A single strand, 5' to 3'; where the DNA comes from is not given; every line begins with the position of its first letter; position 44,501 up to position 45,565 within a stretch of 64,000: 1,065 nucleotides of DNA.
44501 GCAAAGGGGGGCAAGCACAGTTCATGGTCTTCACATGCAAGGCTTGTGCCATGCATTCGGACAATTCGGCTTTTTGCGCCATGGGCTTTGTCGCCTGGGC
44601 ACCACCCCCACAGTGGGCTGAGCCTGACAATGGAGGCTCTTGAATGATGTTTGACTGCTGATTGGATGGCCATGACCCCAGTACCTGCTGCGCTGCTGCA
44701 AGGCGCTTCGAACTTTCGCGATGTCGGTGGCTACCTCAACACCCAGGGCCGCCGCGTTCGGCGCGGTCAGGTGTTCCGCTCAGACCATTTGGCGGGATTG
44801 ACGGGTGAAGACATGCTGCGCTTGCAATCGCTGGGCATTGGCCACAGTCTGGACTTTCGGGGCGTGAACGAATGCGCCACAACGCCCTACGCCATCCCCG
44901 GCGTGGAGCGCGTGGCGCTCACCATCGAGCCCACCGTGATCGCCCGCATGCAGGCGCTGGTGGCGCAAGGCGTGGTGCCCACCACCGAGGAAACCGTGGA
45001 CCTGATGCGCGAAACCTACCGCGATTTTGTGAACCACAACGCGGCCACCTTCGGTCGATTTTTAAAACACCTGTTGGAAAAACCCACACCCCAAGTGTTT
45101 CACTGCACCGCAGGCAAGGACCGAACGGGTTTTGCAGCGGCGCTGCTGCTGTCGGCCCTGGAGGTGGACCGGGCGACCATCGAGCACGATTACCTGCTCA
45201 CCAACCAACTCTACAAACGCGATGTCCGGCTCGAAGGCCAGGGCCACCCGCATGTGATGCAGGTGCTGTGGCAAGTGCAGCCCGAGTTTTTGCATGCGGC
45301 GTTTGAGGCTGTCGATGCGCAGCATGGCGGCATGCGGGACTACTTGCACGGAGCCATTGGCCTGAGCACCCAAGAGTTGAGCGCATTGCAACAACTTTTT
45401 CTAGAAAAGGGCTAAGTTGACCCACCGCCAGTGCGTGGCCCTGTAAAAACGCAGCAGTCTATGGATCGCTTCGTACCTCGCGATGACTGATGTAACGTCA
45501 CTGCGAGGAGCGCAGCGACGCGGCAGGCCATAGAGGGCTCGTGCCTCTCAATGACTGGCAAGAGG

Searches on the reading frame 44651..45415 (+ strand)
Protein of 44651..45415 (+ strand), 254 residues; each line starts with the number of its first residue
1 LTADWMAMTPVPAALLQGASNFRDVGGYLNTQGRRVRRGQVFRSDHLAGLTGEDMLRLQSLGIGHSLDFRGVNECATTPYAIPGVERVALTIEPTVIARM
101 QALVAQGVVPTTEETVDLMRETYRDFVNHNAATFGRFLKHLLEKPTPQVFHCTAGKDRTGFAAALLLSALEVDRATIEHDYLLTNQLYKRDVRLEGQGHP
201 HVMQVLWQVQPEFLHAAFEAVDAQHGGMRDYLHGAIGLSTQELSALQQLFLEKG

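Call 20: search_protein_families(library=ncbifam, proteins=[window:44651-45415:+], max_evalue=1e-8)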
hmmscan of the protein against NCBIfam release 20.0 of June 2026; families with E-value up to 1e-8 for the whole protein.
window:44651-45415:+ (254 aa): 0 families

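Call 22: search_protein_families(library=pfam, proteins=[window:44651-45415:+], max_evalue=0.00001)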
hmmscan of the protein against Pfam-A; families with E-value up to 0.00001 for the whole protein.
window:44651-45415:+ (254 aa): 1 family
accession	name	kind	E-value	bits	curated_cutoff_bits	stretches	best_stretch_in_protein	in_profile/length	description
PF13350.11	Y_phosphatase3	-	4.7e-66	223.6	22.2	1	16-252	3-240/240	Tyrosine phosphatase family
